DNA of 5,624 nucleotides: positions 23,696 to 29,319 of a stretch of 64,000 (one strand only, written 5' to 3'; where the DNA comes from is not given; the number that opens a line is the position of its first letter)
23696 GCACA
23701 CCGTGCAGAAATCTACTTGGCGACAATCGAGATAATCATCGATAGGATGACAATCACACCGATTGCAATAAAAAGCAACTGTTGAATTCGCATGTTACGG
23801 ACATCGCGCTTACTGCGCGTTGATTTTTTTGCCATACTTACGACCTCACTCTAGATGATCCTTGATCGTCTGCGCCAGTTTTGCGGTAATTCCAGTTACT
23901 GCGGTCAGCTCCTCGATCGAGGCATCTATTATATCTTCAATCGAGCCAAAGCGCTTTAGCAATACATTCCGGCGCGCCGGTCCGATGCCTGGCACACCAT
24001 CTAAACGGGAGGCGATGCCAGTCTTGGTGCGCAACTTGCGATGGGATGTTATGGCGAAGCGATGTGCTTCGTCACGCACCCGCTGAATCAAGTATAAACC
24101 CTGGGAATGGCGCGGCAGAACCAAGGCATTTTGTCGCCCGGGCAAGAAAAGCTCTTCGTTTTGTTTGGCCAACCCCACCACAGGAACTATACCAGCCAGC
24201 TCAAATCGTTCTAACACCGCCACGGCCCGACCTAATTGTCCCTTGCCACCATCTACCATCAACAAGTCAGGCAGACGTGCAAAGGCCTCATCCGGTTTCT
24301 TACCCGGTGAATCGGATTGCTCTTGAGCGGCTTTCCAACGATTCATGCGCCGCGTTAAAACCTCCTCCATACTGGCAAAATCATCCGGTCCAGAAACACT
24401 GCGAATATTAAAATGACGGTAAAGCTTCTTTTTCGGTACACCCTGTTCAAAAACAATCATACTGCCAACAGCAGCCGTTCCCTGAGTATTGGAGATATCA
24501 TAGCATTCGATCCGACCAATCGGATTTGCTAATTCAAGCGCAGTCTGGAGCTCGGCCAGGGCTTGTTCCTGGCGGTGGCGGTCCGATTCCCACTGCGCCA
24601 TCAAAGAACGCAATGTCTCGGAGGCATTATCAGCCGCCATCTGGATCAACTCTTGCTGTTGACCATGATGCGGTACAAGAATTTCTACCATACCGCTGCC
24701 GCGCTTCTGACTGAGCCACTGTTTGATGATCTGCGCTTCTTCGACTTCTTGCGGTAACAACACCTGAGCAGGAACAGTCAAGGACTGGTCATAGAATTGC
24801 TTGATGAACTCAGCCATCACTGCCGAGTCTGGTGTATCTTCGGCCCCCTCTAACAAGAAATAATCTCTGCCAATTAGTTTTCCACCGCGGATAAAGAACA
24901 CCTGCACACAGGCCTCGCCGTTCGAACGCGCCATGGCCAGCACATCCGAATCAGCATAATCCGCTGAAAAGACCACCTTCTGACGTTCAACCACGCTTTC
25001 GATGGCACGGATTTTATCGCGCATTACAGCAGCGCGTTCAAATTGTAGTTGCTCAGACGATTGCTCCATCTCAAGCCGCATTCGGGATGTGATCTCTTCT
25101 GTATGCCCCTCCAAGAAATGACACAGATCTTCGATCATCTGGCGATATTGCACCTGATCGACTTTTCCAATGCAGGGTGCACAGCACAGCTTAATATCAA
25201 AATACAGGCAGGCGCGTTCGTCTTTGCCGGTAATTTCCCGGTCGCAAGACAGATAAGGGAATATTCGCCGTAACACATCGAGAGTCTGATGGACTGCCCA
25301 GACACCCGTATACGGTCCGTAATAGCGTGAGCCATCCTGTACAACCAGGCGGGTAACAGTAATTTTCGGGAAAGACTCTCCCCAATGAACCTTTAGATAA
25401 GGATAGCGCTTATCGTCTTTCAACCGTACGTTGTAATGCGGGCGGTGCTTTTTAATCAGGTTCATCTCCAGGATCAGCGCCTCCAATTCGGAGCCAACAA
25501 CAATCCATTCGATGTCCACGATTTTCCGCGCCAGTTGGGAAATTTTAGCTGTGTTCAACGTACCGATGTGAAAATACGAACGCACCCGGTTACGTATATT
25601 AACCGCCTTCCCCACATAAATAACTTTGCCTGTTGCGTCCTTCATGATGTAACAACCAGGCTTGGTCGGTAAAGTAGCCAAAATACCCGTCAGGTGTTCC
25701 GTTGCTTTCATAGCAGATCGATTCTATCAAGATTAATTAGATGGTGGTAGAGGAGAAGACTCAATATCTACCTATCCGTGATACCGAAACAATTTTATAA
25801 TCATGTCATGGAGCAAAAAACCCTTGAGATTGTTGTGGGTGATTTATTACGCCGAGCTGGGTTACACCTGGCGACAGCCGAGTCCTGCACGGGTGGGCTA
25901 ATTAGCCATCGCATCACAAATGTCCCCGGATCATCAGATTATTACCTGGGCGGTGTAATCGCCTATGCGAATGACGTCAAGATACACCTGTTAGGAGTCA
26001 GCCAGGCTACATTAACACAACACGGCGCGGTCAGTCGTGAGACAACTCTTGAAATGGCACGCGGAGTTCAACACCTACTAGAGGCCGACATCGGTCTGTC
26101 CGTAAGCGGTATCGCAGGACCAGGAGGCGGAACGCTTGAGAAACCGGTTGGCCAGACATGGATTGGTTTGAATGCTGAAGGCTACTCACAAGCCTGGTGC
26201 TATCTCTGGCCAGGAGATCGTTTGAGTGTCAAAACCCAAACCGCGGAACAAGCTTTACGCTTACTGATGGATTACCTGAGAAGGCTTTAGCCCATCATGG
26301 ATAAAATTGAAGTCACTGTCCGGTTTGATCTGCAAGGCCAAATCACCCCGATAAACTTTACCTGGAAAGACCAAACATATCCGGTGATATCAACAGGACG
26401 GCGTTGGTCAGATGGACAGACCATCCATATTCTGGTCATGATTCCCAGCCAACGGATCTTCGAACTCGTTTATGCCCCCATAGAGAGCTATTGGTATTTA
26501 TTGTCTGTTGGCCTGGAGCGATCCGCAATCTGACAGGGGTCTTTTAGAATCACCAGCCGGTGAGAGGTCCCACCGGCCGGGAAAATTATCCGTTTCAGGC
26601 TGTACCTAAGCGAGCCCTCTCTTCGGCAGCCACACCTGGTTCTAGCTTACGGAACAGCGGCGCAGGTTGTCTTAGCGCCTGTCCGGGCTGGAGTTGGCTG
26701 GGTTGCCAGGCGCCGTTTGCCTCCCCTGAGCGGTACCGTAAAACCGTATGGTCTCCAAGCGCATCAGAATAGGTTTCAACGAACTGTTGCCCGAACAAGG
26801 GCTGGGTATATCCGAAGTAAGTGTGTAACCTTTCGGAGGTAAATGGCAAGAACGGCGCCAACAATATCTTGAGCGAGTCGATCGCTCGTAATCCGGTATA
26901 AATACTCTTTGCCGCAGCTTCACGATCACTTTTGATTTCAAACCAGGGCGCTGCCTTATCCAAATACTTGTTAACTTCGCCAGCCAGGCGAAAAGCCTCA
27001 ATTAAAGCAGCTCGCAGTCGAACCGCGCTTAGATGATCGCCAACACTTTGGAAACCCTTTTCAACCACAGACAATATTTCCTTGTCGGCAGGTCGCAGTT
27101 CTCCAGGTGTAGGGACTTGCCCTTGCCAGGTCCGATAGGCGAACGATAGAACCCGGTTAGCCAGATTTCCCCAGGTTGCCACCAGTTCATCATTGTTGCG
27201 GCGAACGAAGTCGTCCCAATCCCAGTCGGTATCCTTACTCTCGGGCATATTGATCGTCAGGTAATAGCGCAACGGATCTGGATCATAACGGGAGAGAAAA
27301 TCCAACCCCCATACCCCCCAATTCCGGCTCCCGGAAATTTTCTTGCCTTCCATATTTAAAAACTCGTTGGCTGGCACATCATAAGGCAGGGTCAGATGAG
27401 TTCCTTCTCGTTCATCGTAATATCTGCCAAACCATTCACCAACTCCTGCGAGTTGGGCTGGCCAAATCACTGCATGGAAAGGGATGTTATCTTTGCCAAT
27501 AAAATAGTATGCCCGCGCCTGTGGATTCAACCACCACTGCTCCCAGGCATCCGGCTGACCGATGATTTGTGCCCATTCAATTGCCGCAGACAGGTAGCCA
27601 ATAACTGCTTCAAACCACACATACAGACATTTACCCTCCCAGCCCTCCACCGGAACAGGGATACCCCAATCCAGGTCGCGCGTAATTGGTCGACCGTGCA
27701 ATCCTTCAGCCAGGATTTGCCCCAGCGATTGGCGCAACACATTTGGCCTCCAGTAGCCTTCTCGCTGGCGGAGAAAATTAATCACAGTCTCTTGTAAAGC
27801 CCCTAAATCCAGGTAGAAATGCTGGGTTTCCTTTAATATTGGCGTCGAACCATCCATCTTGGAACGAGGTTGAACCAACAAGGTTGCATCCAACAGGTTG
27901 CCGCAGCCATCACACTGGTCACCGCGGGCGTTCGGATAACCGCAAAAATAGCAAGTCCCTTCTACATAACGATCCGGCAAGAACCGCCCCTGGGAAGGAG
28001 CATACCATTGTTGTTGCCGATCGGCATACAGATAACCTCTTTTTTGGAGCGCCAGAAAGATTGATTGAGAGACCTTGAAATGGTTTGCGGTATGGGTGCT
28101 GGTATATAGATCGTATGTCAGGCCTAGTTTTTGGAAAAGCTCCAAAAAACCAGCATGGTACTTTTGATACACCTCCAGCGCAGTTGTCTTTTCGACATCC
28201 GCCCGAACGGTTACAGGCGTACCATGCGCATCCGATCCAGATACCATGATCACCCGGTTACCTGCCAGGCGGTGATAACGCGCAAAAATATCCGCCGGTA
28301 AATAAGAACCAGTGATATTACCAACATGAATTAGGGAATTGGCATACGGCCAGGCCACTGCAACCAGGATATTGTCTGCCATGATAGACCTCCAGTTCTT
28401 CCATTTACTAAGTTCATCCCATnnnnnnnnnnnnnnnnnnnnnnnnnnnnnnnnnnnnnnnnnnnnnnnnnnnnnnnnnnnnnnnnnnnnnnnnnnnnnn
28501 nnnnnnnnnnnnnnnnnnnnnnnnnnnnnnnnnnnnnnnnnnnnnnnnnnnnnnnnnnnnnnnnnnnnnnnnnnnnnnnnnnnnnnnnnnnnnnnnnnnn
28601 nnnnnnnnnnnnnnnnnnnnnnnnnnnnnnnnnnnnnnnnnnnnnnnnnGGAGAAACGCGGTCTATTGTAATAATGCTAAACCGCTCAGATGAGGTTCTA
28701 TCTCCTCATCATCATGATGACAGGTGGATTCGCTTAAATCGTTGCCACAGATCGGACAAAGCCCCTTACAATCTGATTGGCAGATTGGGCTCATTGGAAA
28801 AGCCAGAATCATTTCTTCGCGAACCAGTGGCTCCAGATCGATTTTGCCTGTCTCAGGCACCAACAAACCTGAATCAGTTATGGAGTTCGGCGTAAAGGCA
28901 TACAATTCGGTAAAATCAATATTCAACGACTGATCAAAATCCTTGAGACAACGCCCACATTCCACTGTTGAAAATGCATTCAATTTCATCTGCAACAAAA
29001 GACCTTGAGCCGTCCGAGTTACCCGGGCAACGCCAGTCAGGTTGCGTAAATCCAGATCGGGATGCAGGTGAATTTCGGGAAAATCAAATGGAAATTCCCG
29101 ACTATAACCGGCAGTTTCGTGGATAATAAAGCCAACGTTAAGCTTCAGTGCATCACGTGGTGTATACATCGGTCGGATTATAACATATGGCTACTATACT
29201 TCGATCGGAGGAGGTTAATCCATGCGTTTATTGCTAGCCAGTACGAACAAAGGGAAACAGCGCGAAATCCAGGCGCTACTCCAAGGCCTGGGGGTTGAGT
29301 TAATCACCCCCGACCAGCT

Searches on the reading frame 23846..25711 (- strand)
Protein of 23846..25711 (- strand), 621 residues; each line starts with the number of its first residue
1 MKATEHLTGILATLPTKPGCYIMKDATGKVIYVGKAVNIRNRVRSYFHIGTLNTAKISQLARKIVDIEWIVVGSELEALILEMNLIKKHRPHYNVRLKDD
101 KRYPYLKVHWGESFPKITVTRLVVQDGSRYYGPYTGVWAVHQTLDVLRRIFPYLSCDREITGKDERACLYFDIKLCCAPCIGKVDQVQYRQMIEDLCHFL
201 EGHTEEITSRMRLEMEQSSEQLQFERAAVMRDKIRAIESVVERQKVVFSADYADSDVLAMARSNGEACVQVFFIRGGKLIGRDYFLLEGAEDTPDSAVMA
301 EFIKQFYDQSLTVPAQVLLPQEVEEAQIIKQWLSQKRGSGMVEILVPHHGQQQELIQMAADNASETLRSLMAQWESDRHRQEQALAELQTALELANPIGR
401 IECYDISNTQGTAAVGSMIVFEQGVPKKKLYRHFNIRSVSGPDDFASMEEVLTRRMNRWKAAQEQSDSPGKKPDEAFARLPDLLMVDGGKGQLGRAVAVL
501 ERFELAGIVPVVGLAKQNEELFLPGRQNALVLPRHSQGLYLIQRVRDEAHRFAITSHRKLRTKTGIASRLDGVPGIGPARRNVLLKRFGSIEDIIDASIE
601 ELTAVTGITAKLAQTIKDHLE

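Call 34: search_protein_families(library=pfam, proteins=[window:23846-25711:-], max_evalue=0.0001)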
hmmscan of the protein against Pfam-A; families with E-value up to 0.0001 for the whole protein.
window:23846-25711:- (621 aa): 7 families
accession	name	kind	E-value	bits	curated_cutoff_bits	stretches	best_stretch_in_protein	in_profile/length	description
PF08459.17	UvrC_RNaseH_dom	-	3.4e-54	183.4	22.3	1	389-554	1-159/159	UvrC RNAse H endonuclease domain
PF22920.2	UvrC_RNaseH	-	1.2e-36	125.6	24.3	1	254-368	1-114/116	UvrC Ribonuclease H-like domain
PF14520.12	HHH_5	-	3.6e-14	53.4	27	1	569-620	3-55/57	Helix-hairpin-helix domain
PF01541.30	GIY-YIG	-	1.1e-09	38.9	22.6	1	18-94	2-78/78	GIY-YIG catalytic domain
PF00633.29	HHH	-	3.1e-08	33.5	24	1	590-618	1-29/30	Helix-hairpin-helix motif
PF12826.13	HHH_2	-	3.5e-08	33.9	27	1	572-620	7-55/64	Helix-hairpin-helix motif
PF02151.25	UVR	-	2.6e-07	30.6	21.5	1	206-239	2-35/36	UvrB/uvrC motif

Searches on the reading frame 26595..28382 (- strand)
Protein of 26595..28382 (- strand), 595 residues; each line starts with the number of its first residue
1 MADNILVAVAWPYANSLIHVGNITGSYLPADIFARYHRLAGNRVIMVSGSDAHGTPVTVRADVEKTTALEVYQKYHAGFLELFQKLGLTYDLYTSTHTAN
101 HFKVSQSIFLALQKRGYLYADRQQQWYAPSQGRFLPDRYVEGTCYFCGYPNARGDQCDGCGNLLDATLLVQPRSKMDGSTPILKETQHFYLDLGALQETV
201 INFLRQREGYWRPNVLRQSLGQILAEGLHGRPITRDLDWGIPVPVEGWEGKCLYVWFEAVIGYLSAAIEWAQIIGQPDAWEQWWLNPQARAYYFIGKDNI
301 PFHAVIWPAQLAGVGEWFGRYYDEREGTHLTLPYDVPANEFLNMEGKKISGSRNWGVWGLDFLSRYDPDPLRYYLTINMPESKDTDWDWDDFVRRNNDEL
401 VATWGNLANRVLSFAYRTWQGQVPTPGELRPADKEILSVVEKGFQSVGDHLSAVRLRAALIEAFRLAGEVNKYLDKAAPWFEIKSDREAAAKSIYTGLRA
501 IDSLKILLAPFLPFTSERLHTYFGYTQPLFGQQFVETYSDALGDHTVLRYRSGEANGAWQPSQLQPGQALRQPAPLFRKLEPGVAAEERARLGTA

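Call 31: find_encoding_contigs(protein=window:26595-28382:-, flank=10000, max_places=1)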
Protein window:26595-28382:- (595 aa): no gene with exactly this product is on record in the collection.

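Call 34: search_protein_families(library=pfam, proteins=[window:26595-28382:-], max_evalue=0.0001)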
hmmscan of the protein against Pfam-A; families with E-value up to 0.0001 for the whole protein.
window:26595-28382:- (595 aa): 4 families
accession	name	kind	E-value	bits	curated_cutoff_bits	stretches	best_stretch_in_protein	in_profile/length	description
PF09334.17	tRNA-synt_1g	-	1.6e-135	452.3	20.1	1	5-412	1-391/391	tRNA synthetases class I (M)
PF19303.5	Anticodon_3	-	1e-14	55.1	23.5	1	423-527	1-105/152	Anticodon binding domain of methionyl tRNA ligase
PF00133.28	tRNA-synt_1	-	1.1e-11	44.6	22.7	1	8-245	28-245/414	tRNA synthetases class I (I, L, M and V)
PF08264.19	Anticodon_1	-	4.1e-08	33.7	25.1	1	433-538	1-108/148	Anticodon-binding domain of tRNA ligase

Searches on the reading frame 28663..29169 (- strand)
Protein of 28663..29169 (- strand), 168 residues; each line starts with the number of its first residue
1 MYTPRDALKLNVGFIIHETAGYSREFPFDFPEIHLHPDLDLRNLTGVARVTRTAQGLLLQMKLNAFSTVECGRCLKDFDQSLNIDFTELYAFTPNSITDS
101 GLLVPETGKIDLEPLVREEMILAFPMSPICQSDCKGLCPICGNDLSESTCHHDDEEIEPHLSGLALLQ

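Call 80: search_protein_families(library=pfam, proteins=[window:28663-29169:-], max_evalue=0.001)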
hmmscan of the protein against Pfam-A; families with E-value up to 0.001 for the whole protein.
window:28663-29169:- (168 aa): 1 family
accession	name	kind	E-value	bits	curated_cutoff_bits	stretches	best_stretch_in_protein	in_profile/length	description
PF02620.22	YceD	-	3.6e-27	95.2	33.2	1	59-167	1-118/119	Large ribosomal RNA subunit accumulation protein YceD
